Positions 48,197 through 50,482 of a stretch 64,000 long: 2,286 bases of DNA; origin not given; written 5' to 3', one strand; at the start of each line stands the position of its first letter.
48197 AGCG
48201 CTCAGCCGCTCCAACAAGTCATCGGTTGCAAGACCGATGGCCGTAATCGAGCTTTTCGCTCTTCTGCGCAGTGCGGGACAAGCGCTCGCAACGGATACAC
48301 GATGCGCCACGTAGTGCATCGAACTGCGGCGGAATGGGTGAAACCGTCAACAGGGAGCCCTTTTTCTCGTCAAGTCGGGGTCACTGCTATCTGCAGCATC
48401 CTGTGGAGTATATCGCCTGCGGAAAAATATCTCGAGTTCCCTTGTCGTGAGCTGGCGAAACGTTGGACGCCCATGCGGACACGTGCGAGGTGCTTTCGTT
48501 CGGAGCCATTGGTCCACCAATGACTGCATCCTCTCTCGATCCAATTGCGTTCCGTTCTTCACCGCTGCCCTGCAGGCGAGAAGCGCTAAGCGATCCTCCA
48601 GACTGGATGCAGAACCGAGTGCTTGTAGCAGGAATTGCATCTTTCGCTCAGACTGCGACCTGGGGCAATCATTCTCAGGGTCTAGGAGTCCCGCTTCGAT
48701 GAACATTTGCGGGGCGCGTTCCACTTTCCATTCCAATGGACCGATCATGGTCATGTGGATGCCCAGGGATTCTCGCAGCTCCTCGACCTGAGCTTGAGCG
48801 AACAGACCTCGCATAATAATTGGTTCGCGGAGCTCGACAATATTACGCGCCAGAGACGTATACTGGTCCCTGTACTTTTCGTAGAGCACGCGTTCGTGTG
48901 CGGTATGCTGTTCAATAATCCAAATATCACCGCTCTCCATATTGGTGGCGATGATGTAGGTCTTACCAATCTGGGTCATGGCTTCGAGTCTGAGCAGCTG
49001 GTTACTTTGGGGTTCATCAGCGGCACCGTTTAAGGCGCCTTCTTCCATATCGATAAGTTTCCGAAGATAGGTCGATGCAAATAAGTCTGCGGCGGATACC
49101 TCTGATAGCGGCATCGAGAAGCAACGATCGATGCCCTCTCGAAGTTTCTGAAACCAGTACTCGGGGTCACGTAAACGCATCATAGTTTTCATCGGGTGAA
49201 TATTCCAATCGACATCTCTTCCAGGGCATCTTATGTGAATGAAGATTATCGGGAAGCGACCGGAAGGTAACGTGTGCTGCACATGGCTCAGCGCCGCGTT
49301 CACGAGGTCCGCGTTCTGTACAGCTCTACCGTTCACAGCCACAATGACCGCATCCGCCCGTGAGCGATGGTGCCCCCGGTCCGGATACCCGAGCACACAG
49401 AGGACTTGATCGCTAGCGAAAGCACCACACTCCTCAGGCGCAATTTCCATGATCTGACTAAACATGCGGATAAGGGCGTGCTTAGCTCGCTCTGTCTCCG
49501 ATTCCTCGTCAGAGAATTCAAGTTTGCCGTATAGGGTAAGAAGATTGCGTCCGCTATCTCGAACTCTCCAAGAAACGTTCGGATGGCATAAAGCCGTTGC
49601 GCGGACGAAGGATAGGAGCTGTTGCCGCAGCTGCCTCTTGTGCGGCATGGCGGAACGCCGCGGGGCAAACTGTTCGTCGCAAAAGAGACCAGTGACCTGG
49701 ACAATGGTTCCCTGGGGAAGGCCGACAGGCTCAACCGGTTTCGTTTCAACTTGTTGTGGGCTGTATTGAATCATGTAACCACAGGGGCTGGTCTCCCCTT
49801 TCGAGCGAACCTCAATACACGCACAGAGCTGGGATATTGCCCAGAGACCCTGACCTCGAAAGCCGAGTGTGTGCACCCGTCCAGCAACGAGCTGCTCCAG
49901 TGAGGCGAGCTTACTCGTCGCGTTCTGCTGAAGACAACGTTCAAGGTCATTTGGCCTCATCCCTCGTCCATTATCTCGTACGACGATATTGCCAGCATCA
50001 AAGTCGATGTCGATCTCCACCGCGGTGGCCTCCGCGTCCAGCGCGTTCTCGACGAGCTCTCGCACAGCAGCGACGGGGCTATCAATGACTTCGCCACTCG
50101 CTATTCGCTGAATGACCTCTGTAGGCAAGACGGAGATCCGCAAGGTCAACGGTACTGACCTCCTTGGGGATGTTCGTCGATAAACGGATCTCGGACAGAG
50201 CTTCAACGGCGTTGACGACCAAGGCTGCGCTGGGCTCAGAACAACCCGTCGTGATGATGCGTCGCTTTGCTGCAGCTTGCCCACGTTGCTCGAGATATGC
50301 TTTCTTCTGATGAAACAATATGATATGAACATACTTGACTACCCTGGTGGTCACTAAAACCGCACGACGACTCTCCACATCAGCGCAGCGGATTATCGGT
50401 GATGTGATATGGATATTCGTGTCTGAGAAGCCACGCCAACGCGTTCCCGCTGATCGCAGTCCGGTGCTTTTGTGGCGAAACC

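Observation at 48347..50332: Compact bacterial-type, endonuclease-competent MutL with an N-terminal targeting-like extension: candidate organellar mismatch repair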

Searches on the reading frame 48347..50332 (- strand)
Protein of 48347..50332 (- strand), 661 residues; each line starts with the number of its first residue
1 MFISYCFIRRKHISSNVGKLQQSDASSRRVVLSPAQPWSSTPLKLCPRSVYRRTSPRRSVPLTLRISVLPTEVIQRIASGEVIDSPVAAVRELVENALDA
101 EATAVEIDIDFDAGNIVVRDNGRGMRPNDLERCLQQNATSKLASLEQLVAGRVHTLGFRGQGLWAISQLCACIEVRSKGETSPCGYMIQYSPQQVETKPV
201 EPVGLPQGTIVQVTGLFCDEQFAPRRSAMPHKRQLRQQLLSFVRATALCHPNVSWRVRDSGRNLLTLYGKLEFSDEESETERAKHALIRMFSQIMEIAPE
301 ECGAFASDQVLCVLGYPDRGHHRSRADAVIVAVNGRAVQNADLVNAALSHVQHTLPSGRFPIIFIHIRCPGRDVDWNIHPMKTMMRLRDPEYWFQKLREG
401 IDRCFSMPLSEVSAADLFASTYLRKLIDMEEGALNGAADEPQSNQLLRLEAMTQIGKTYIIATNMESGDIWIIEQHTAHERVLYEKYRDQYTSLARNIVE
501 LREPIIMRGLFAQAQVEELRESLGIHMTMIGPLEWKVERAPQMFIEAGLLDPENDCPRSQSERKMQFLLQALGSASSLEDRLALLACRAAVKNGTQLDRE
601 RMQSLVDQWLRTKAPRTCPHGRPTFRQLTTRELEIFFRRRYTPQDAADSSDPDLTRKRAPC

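Call 3: search_protein_families(library=pfam, proteins=[window:48347-50332:-], max_evalue=0.01)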
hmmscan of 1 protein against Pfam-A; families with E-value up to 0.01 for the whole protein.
window:48347-50332:- (661 aa): 4 families
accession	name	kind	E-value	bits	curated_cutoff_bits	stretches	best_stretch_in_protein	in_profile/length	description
PF01119.25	DNA_mis_repair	-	2.2e-18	66.4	26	1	320-403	33-116/119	DNA mismatch repair protein, C-terminal domain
PF13589.12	HATPase_c_3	-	6e-14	52.7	25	1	88-200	5-116/137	Histidine kinase-, DNA gyrase B-, and HSP90-like ATPase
PF08676.16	MutL_C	-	2e-11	44.2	25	1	453-597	2-142/142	MutL C terminal dimerisation domain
PF02518.31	HATPase_c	-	7.4e-08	33.3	26.4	1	87-150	7-64/111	Histidine kinase-, DNA gyrase B-, and HSP90-like ATPase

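Call 4: search_protein_families(library=ncbifam, proteins=[window:48347-50332:-], max_evalue=0.01)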
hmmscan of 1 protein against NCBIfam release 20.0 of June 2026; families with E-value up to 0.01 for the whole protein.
window:48347-50332:- (661 aa): 13 families
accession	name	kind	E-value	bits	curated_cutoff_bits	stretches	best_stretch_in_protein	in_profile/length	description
NF000951.0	PRK00095.2-1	equivalog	2.1e-130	436.1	391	1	64-641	3-551/559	DNA mismatch repair endonuclease MutL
TIGR00585.2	mutl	equivalog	3e-93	313.6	180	2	66-406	1-324/555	DNA mismatch repair endonuclease MutL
NF000953.0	PRK00095.2-4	equivalog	1.2e-71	242.5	693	2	66-391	3-314/611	DNA mismatch repair endonuclease MutL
NF000949.0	PRK00095.1-2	equivalog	8.9e-70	236.4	750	2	65-406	6-326/634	DNA mismatch repair endonuclease MutL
NF000950.0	PRK00095.1-3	equivalog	2.8e-67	227.6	756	2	65-405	3-325/641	DNA mismatch repair endonuclease MutL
NF000952.0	PRK00095.2-2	subfamily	3e-60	204.4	840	2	66-413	3-335/623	DNA mismatch repair endonuclease MutL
NF000954.0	PRK00095.2-5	equivalog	4.5e-34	117.8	937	1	65-408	6-331/588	DNA mismatch repair endonuclease MutL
NF000948.0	PRK00095.1-1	equivalog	4.8e-33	115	701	1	65-391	2-315/625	DNA mismatch repair endonuclease MutL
NF050001.1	restrict_BbrUII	equivalog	8.9e-09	34.4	550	1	87-183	21-120/659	BbrUII/HgiDII family restriction enzyme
NF047352.1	P_loop_sacsin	domain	3.7e-08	33.7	50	1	89-175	3-79/80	sacsin N-terminal ATP-binding-like domain-containing protein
NF041932.1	MzaB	equivalog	0.00079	17.9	850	1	88-153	14-81/480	MZA anti-phage system associated ATPase MzaB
NF003555.1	PRK05218.1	equivalog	0.0031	16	371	1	97-143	51-99/614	molecular chaperone HtpG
NF033792.0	ActS_PrrB_HisK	equivalog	0.0049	15.8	350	1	89-132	315-360/423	ActS/PrrB/RegB family redox-sensitive histidine kinase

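Call 6: find_homologous_proteins(query=window:48347-50332:-, max_evalue=1e-10)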
Query window:48347-50332:- (661 aa): 5239 proteins with E <= 1e-10 among 8000 candidates; the best 120 are listed.
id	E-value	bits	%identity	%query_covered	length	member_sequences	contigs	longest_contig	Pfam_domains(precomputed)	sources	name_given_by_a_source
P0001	0.0e+0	1362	100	91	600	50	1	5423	PF01119.26,PF08676.17,PF02518.32,PF13589.13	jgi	-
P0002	4.9e-255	866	62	92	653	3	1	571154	PF01119.26,PF08676.17,PF02518.32,PF13589.13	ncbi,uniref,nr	ncbi:hypothetical protein F1559_002566 [Cyanidiococcus yangmingshanensis]|uniref:DNA mismatch repair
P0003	9.9e-234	796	58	90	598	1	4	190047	PF01119.26,PF08676.17,PF02518.32,PF13589.13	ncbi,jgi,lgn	jgi:DNA mismatch repair protein MutL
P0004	8.4e-121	423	39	86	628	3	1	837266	PF01119.26,PF08676.17,PF02518.32,PF13589.13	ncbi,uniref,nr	ncbi:hypothetical protein CDCA_CDCA01G0214 [Cyanidium caldarium]|uniref:DNA mismatch repair protein 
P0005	2.4e-115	405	38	89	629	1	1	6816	PF01119.26,PF08676.17,PF02518.32,PF13589.13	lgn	-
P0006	6.1e-94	334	38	88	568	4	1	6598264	PF01119.26,PF08676.17,PF02518.32,PF13589.13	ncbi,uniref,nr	ncbi:DNA mismatch repair endonuclease MutL [Leptolyngbya sp. NK1-12]|uniref:DNA mismatch repair prot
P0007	8.6e-94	334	35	87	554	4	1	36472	PF01119.26,PF08676.17,PF02518.32,PF13589.13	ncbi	-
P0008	1.3e-91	326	35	87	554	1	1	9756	PF01119.26,PF08676.17,PF02518.32,PF13589.13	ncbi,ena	-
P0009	2.5e-91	325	35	87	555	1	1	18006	PF01119.26,PF08676.17,PF02518.32,PF13589.13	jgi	jgi:DNA mismatch repair protein MutL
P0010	1.0e-90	323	35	87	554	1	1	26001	PF01119.26,PF08676.17,PF02518.32,PF13589.13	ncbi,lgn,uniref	ncbi:DNA mismatch repair endonuclease MutL [Crocosphaera sp. Alani8]|uniref:DNA mismatch repair endo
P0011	2.1e-90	322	36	87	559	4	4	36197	PF01119.26,PF08676.17,PF02518.32,PF13589.13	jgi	jgi:DNA mismatch repair protein MutL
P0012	3.2e-90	322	35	88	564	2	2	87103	PF01119.26,PF08676.17,PF02518.32,PF13589.13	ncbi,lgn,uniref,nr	ncbi:DNA mismatch repair endonuclease MutL [Leptolyngbya sp. FACHB-711]|uniref:DNA mismatch repair e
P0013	4.1e-90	321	36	88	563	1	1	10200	PF01119.26,PF08676.17,PF02518.32,PF13589.13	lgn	-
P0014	4.8e-90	321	36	87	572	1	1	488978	PF01119.26,PF08676.17,PF02518.32,PF13589.13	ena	-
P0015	5.0e-90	321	34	87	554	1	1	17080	PF01119.26,PF08676.17,PF02518.32,PF13589.13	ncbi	ncbi:MAG: DNA mismatch repair endonuclease MutL [Crocosphaera sp.]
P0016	5.7e-90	321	35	87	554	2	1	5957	PF01119.26,PF08676.17,PF02518.32,PF13589.13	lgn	-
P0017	5.7e-90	321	36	88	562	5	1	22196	PF01119.26,PF08676.17,PF02518.32,PF13589.13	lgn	-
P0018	6.7e-90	321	37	87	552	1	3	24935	PF01119.26,PF08676.17,PF02518.32,PF13589.13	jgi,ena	jgi:DNA mismatch repair protein MutL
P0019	6.8e-90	321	34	87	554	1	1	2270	PF01119.26,PF08676.17,PF02518.32,PF13589.13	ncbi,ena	-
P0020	7.8e-90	321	35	87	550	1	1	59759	PF01119.26,PF08676.17,PF02518.32,PF13589.13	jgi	-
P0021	8.1e-90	320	34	87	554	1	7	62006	PF01119.26,PF08676.17,PF02518.32,PF13589.13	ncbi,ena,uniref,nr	ncbi:DNA mismatch repair endonuclease MutL [Crocosphaera sp.]|uniref:DNA mismatch repair endonucleas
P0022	2.4e-89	319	35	87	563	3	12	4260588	PF01119.26,PF08676.17,PF02518.32,PF13589.13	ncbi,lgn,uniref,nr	ncbi:DNA mismatch repair endonuclease MutL [Leptolyngbya ohadii]|uniref:DNA mismatch repair endonucl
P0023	2.5e-89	319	36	88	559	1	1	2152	PF01119.26,PF08676.17,PF02518.32,PF13589.13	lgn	-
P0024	2.6e-89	319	35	87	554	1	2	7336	PF01119.26,PF08676.17,PF02518.32,PF13589.13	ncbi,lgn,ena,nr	ncbi:MAG: DNA mismatch repair endonuclease MutL [Crocosphaera sp.]|nr:DNA mismatch repair endonuclea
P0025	2.9e-89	319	36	87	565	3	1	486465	PF01119.26,PF08676.17,PF02518.32,PF13589.13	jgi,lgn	jgi:DNA mismatch repair protein MutL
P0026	2.9e-89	319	36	88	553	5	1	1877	PF01119.26,PF08676.17,PF02518.32,PF13589.13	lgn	-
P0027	6.0e-89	318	35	87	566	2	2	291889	PF01119.26,PF08676.17,PF02518.32,PF13589.13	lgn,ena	-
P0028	9.4e-89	317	36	88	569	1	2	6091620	PF01119.26,PF08676.17,PF02518.32,PF13589.13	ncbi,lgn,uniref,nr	ncbi:DNA mismatch repair endonuclease MutL [Gloeothece verrucosa]|uniref:DNA mismatch repair protein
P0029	9.6e-89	317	36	87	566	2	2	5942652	PF01119.26,PF08676.17,PF02518.32,PF13589.13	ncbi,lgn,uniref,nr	ncbi:DNA mismatch repair protein MutL [Gloeothece citriformis PCC 7424]|uniref:DNA mismatch repair p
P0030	1.6e-88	316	35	88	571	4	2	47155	PF01119.26,PF08676.17,PF02518.32,PF13589.13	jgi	jgi:DNA mismatch repair protein MutL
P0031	2.0e-88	316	35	88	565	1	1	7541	PF01119.26,PF08676.17,PF02518.32,PF13589.13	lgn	-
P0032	2.2e-88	316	36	87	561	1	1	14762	PF01119.26,PF08676.17,PF02518.32,PF13589.13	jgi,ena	jgi:DNA mismatch repair protein MutL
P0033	2.5e-88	316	36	88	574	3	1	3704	PF01119.26,PF08676.17,PF02518.32,PF13589.13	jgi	jgi:DNA mismatch repair protein MutL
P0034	4.4e-88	315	34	86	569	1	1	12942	PF01119.26,PF08676.17,PF02518.32,PF13589.13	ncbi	-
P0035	6.1e-88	314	36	88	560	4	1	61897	PF01119.26,PF08676.17,PF02518.32,PF13589.13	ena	-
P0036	7.6e-88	314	36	87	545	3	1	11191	PF01119.26,PF08676.17,PF02518.32,PF13589.13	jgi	jgi:DNA mismatch repair protein MutL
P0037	8.5e-88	314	36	87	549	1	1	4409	PF01119.26,PF08676.17,PF02518.32,PF13589.13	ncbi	-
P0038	1.1e-87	313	37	88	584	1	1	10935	PF01119.26,PF08676.17,PF02518.32,PF13589.13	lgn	-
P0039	2.0e-87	313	34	88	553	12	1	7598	PF01119.26,PF08676.17,PF02518.32,PF13589.13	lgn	-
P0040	2.2e-87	312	33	87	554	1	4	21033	PF01119.26,PF08676.17,PF02518.32,PF13589.13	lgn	-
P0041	3.0e-87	312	35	87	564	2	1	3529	PF01119.26,PF08676.17,PF02518.32,PF13589.13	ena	-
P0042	3.1e-87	312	35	87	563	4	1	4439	PF01119.26,PF08676.17,PF02518.32,PF13589.13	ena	-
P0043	3.4e-87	312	35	87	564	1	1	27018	PF01119.26,PF08676.17,PF02518.32,PF13589.13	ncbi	-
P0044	3.9e-87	312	34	87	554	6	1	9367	PF01119.26,PF08676.17,PF02518.32,PF13589.13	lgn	-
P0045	3.9e-87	312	35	88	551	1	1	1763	PF01119.26,PF08676.17,PF02518.32,PF13589.13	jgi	jgi:DNA mismatch repair protein MutL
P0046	4.5e-87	311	36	87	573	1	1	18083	PF01119.26,PF08676.17,PF02518.32,PF13589.13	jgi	jgi:DNA mismatch repair protein MutL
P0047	4.7e-87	311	35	88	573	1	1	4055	PF01119.26,PF08676.17,PF02518.32,PF13589.13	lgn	-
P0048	5.1e-87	311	36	87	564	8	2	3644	PF01119.26,PF08676.17,PF02518.32,PF13589.13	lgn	-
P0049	5.1e-87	311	33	87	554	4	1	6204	PF01119.26,PF08676.17,PF02518.32,PF13589.13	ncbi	ncbi:MAG: DNA mismatch repair endonuclease MutL [Crocosphaera sp.]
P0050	5.5e-87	311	36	87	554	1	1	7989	PF01119.26,PF08676.17,PF02518.32,PF13589.13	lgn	-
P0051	5.9e-87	311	36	87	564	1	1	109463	PF01119.26,PF08676.17,PF13589.13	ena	-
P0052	7.3e-87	311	36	87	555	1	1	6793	PF01119.26,PF08676.17,PF02518.32,PF13589.13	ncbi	-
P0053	7.3e-87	311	34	87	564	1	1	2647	PF01119.26,PF08676.17,PF02518.32,PF13589.13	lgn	-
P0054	8.3e-87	311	36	87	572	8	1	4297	PF01119.26,PF08676.17,PF02518.32,PF13589.13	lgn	-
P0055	1.1e-86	310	36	87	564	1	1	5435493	PF01119.26,PF08676.17,PF13589.13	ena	-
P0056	1.2e-86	310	35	87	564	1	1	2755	PF01119.26,PF08676.17,PF02518.32,PF13589.13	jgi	-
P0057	1.2e-86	310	33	87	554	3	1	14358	PF01119.26,PF08676.17,PF02518.32,PF13589.13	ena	-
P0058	1.4e-86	310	35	87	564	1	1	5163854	PF01119.26,PF08676.17,PF02518.32,PF13589.13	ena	-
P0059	1.6e-86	310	35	87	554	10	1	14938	PF01119.26,PF08676.17,PF02518.32,PF13589.13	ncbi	-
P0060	1.8e-86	309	34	87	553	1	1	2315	PF01119.26,PF08676.17,PF02518.32,PF13589.13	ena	-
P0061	1.9e-86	309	34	88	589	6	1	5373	PF01119.26,PF08676.17,PF02518.32,PF13589.13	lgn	-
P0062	1.9e-86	309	34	87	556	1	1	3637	PF01119.26,PF08676.17,PF02518.32,PF13589.13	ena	-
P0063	2.2e-86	309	34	87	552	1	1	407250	PF01119.26,PF08676.17,PF02518.32,PF13589.13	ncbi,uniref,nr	ncbi:DNA mismatch repair endonuclease MutL [Crocosphaera sp. UHCC 0190]|uniref:DNA mismatch repair e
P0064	2.4e-86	309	35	88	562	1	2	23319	PF01119.26,PF08676.17,PF02518.32,PF13589.13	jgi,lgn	jgi:DNA mismatch repair protein MutL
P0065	2.8e-86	309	36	87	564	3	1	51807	PF01119.26,PF08676.17,PF13589.13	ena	-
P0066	3.3e-86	309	34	88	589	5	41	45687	PF01119.26,PF08676.17,PF02518.32,PF13589.13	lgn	-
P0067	3.6e-86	308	33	87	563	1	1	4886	PF01119.26,PF08676.17,PF02518.32,PF13589.13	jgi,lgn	jgi:DNA mismatch repair protein MutL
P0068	4.0e-86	308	34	87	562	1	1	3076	PF01119.26,PF08676.17,PF02518.32,PF13589.13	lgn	-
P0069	4.3e-86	308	34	88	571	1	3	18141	PF01119.26,PF08676.17,PF02518.32,PF13589.13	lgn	-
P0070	5.0e-86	308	34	88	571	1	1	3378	PF01119.26,PF08676.17,PF02518.32,PF13589.13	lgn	-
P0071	5.2e-86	308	35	88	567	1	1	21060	PF01119.26,PF08676.17,PF02518.32,PF13589.13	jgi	jgi:DNA mismatch repair protein MutL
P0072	5.7e-86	308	35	88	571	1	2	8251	PF01119.26,PF08676.17,PF02518.32,PF13589.13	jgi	jgi:DNA mismatch repair protein MutL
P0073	5.8e-86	308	35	87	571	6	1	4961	PF01119.26,PF08676.17,PF02518.32,PF13589.13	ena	-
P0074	6.9e-86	307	34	87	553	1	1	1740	PF01119.26,PF08676.17,PF02518.32,PF13589.13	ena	-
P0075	7.4e-86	307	35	87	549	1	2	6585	PF01119.26,PF08676.17,PF02518.32,PF13589.13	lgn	-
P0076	7.5e-86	307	35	87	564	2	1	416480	PF01119.26,PF08676.17,PF13589.13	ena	-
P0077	7.6e-86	307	34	88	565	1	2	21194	PF01119.26,PF08676.17,PF02518.32,PF13589.13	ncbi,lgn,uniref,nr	ncbi:DNA mismatch repair protein MutL [Hyella patelloides LEGE 07179]|uniref:DNA mismatch repair pro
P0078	7.6e-86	307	35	88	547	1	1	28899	PF01119.26,PF08676.17,PF02518.32,PF13589.13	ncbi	-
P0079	9.0e-86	307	34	87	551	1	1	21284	PF01119.26,PF08676.17,PF02518.32,PF13589.13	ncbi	-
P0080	9.2e-86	307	35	88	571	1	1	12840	PF01119.26,PF08676.17,PF02518.32,PF13589.13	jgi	jgi:DNA mismatch repair protein MutL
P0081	9.7e-86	307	34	87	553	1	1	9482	PF01119.26,PF08676.17,PF02518.32,PF13589.13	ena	-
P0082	1.3e-85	307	34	88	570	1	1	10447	PF01119.26,PF08676.17,PF02518.32,PF13589.13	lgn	-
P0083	1.5e-85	306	36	87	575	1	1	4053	PF01119.26,PF08676.17,PF02518.32,PF13589.13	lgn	-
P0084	1.5e-85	306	34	88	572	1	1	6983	PF01119.26,PF08676.17,PF02518.32,PF13589.13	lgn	-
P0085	1.6e-85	306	34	87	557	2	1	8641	PF01119.26,PF08676.17,PF02518.32,PF13589.13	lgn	-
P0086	1.7e-85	306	34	87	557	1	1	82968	PF01119.26,PF08676.17,PF02518.32,PF13589.13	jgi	jgi:DNA mismatch repair protein MutL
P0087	1.8e-85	306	34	88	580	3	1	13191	PF01119.26,PF08676.17,PF02518.32,PF13589.13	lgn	-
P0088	2.3e-85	306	36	87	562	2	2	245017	PF01119.26,PF08676.17,PF02518.32,PF13589.13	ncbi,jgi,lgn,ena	ncbi:MAG TPA: DNA mismatch repair endonuclease MutL [Coleofasciculaceae cyanobacterium]|jgi:DNA mism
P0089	2.5e-85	306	34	87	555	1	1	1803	PF01119.26,PF08676.17,PF02518.32,PF13589.13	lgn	-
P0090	2.5e-85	306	34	88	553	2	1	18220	PF01119.26,PF08676.17,PF02518.32,PF13589.13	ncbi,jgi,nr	ncbi:MAG: DNA mismatch repair endonuclease MutL [Chroococcus sp. CMT-3BRIN-NPC107]|jgi:DNA mismatch 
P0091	3.0e-85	305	35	87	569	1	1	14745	PF01119.26,PF08676.17,PF02518.32,PF13589.13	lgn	-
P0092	3.3e-85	305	34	88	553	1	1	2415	PF01119.26,PF08676.17,PF02518.32,PF13589.13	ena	-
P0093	3.4e-85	305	36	88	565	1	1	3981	PF01119.26,PF08676.17,PF02518.32,PF13589.13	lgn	-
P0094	3.7e-85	305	34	87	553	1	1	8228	PF01119.26,PF08676.17,PF02518.32,PF13589.13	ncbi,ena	-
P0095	3.7e-85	305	35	88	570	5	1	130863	PF01119.26,PF08676.17,PF02518.32,PF13589.13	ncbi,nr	ncbi:MAG: DNA mismatch repair endonuclease MutL [Cyanobacteriota bacterium]|nr:DNA mismatch repair e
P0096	3.9e-85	305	35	88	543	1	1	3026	PF01119.26,PF08676.17,PF02518.32,PF13589.13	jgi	jgi:DNA mismatch repair protein MutL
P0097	3.9e-85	305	34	88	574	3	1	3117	PF01119.26,PF08676.17,PF02518.32,PF13589.13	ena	-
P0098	4.0e-85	305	34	87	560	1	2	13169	PF01119.26,PF08676.17,PF02518.32,PF13589.13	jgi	jgi:DNA mismatch repair protein MutL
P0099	4.4e-85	305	35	88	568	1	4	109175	PF01119.26,PF08676.17,PF02518.32,PF13589.13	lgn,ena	-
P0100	4.5e-85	305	34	87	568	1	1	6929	PF01119.26,PF08676.17,PF02518.32,PF13589.13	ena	-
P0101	4.6e-85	305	35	90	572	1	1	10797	PF01119.26,PF08676.17,PF02518.32,PF13589.13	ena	-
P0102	4.7e-85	305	34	88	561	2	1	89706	PF01119.26,PF08676.17,PF02518.32,PF13589.13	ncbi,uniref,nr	ncbi:DNA mismatch repair endonuclease MutL [Spirulina subsalsa FACHB-351]|uniref:DNA mismatch repair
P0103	5.0e-85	305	35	88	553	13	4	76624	PF01119.26,PF08676.17,PF02518.32,PF13589.13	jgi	-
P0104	5.0e-85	305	36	87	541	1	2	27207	PF01119.26,PF08676.17,PF02518.32,PF13589.13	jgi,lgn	jgi:DNA mismatch repair protein MutL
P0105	5.4e-85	305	34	87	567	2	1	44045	PF01119.26,PF08676.17,PF02518.32,PF13589.13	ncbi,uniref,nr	ncbi:DNA mismatch repair endonuclease MutL [Waterburya agarophytonicola K14]|uniref:DNA mismatch rep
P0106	5.4e-85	305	34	87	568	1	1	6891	PF01119.26,PF08676.17,PF02518.32,PF13589.13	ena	-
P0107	5.6e-85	304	34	88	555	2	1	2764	PF01119.26,PF08676.17,PF02518.32,PF13589.13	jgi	jgi:DNA mismatch repair protein MutL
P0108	5.9e-85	304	36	88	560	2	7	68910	PF01119.26,PF08676.17,PF02518.32,PF13589.13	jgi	jgi:DNA mismatch repair protein MutL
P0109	6.4e-85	304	34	88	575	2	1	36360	PF01119.26,PF08676.17,PF02518.32,PF13589.13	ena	-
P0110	6.5e-85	304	35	87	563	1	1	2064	PF01119.26,PF08676.17,PF02518.32,PF13589.13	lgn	-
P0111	7.7e-85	304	35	88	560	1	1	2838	PF01119.26,PF08676.17,PF02518.32,PF13589.13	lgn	-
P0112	7.7e-85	304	35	87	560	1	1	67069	PF01119.26,PF08676.17,PF02518.32,PF13589.13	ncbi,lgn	-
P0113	8.7e-85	304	34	87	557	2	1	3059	PF01119.26,PF08676.17,PF02518.32,PF13589.13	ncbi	ncbi:MAG: DNA mismatch repair endonuclease MutL [Snowella sp.]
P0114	8.8e-85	304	34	88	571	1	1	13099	PF01119.26,PF08676.17,PF02518.32,PF13589.13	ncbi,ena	-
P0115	9.0e-85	304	36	87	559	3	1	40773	PF01119.26,PF08676.17,PF02518.32,PF13589.13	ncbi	ncbi:DNA mismatch repair endonuclease MutL [Phormidesmis sp. 146-33]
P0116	9.1e-85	304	34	88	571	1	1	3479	PF01119.26,PF08676.17,PF02518.32,PF13589.13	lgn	-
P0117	9.9e-85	304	34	87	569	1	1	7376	PF01119.26,PF08676.17,PF02518.32,PF13589.13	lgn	-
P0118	1.0e-84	304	35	87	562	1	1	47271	PF01119.26,PF08676.17,PF02518.32,PF13589.13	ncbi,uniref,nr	ncbi:DNA mismatch repair endonuclease MutL [Merismopedia glauca]|uniref:DNA mismatch repair protein 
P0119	1.3e-84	303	35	87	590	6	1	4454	PF01119.26,PF08676.17,PF02518.32,PF13589.13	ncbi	-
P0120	1.3e-84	303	36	88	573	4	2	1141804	PF01119.26,PF08676.17,PF02518.32,PF13589.13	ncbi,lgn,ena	ncbi:MAG: DNA mismatch repair endonuclease MutL [Spirulinaceae cyanobacterium]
